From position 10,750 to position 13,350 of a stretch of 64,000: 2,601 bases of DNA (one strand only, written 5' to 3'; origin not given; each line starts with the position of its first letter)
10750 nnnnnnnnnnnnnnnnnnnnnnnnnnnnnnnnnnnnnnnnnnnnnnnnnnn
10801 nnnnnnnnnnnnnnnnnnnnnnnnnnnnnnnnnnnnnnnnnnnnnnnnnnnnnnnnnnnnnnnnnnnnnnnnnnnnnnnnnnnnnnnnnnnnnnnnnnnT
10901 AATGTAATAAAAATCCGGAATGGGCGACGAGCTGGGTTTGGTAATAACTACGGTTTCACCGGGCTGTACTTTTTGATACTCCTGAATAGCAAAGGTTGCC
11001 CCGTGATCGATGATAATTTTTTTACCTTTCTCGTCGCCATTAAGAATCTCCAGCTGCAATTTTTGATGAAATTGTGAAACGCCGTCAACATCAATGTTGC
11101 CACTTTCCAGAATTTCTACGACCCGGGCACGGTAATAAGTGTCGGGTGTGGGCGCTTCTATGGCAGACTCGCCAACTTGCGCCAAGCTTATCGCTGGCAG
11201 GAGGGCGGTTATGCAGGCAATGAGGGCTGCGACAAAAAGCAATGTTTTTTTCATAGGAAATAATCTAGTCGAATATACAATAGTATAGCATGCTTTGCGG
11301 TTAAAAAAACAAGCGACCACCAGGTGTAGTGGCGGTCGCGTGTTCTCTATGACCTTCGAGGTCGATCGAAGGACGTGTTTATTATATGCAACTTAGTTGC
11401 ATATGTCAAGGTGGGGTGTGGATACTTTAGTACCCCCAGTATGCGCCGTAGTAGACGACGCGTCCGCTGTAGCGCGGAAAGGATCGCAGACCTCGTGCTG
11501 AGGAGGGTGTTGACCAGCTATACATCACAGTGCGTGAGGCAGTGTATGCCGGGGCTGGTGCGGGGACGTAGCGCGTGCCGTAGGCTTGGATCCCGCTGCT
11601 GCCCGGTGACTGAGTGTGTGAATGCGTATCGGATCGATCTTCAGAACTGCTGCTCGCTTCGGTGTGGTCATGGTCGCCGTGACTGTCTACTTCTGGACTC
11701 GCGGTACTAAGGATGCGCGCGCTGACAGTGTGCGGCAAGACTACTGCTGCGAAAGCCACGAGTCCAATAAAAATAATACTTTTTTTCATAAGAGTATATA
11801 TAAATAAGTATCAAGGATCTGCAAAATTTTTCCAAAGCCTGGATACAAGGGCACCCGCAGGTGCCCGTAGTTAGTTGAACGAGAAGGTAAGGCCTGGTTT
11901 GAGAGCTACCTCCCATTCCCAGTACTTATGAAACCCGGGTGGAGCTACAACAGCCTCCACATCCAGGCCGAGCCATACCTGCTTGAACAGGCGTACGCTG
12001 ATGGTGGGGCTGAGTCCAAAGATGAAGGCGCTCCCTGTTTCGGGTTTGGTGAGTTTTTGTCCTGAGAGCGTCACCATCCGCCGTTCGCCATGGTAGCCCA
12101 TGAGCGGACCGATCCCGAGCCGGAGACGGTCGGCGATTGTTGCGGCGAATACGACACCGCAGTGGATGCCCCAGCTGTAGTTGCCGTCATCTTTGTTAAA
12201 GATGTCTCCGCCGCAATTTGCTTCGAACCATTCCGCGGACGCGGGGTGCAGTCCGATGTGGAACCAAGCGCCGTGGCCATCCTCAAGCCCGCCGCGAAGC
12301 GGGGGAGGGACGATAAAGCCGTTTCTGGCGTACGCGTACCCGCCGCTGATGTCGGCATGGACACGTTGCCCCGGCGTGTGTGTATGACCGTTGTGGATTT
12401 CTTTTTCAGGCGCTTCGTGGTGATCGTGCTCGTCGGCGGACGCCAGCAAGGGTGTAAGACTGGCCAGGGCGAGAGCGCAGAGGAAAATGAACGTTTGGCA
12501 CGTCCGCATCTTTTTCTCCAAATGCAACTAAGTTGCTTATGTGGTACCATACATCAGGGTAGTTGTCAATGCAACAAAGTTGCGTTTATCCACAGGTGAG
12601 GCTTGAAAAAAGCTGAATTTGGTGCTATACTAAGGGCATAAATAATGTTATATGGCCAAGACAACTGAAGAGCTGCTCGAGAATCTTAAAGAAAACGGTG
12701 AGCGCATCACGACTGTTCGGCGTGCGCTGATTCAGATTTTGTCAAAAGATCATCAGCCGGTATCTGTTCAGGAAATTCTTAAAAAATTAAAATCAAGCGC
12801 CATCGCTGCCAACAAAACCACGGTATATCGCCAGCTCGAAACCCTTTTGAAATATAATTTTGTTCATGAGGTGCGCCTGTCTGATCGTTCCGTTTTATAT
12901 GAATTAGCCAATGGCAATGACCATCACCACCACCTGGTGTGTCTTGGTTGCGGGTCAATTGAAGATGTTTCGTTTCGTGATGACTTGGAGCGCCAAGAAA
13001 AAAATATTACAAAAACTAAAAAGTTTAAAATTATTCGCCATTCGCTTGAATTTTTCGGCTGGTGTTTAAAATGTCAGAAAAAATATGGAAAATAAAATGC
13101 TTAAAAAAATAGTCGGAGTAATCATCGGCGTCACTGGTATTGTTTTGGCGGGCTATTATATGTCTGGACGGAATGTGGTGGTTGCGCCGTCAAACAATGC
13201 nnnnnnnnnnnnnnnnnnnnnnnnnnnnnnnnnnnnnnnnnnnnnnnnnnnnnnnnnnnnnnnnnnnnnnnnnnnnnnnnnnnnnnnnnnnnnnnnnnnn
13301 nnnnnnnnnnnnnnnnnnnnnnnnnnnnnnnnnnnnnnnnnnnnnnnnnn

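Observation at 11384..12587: zur-znuACB locus with three GCAAC-N3-GTTGC palindromes and GC-rich His-rich secreted proteins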

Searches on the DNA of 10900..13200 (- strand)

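Call 8: search_rna_families(source=window, start=10900, end=13200, threshold=evalue, max_evalue=10, show_alignments=2)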
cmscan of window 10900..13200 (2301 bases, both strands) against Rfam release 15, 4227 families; matches with E-value up to 10: 2.
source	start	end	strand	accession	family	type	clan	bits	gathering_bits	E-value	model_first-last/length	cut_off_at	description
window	12506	12545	-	RF02624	BSnc150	Gene; sRNA;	-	17.6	73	7.3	1-44/44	no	Brucella sRNA 150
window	11099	11159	+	RF00118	rydB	Gene; sRNA;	-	15.9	50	4.4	1-61/61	no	rydB RNA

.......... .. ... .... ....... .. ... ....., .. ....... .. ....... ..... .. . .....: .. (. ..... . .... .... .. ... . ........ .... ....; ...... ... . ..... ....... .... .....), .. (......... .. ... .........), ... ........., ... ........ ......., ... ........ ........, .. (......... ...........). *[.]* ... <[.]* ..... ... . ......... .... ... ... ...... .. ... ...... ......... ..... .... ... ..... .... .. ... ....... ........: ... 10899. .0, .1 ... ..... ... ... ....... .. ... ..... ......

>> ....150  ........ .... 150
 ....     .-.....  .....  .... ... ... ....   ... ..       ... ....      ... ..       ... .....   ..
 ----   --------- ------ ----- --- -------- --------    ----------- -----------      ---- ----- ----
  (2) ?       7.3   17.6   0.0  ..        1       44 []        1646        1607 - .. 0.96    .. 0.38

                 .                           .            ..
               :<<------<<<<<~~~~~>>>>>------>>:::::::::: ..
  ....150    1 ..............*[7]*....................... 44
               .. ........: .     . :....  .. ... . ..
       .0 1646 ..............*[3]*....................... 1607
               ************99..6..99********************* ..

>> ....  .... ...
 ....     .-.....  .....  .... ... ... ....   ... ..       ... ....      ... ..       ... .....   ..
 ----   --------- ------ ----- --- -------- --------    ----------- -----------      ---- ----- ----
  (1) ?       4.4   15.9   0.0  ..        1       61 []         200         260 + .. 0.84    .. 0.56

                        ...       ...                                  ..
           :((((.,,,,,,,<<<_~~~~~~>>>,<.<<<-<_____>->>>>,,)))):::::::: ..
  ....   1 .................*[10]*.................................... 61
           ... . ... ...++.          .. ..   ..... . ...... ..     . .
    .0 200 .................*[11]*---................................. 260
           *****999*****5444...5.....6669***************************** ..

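Call 50: search_rna_families(sources=[L005, L020, L026], threshold=gathering)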
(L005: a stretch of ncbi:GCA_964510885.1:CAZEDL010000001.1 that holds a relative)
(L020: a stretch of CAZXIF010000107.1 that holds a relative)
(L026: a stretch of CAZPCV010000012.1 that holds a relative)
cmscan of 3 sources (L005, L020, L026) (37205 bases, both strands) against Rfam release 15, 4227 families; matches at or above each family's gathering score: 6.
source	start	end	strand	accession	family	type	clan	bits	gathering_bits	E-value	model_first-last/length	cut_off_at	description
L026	8445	8849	-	RF00023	tmRNA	Gene;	CL00001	128.8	47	3e-50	1-374/374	no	transfer-messenger RNA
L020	11175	11577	-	RF00023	tmRNA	Gene;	CL00001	111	47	9.6e-43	1-374/374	no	transfer-messenger RNA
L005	1922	1995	+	RF00005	tRNA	Gene; tRNA;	CL00001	66.8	29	1.3e-12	1-71/71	no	tRNA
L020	9052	9125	-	RF00005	tRNA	Gene; tRNA;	CL00001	66.8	29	1.3e-12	1-71/71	no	tRNA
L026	6615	6688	-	RF00005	tRNA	Gene; tRNA;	CL00001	66.8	29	1.3e-12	1-71/71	no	tRNA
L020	3321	3419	-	RF02964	DUF3800-V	Gene; sRNA;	-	40.9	37.4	1.5e-05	1-96/96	no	DUF3800-V RNA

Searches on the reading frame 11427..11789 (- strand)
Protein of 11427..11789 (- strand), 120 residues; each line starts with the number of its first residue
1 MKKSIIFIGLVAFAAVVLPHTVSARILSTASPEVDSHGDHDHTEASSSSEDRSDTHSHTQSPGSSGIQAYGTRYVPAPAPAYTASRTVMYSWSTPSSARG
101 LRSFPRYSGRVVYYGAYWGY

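Call 6: search_protein_families(library=pfam, proteins=[window:11427-11789:-], max_evalue=0.01)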
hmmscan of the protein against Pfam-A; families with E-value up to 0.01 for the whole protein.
window:11427-11789:- (120 aa): 0 families

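Call 53: search_protein_families(library=ncbifam, proteins=[window:11427-11789:-], max_evalue=0.01)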
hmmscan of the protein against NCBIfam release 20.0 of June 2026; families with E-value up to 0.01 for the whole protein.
window:11427-11789:- (120 aa): 0 families

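Call 55: find_homologous_proteins(query=window:11427-11789:-, max_evalue=0.01)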
Query window:11427-11789:- (120 aa): 2 proteins with E <= 0.01 among 28 candidates.
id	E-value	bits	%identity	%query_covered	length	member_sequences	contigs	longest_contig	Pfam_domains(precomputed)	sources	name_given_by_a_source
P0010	3.7e-72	258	100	100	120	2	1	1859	-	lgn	-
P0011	2.1e-56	207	81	100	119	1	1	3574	-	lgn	-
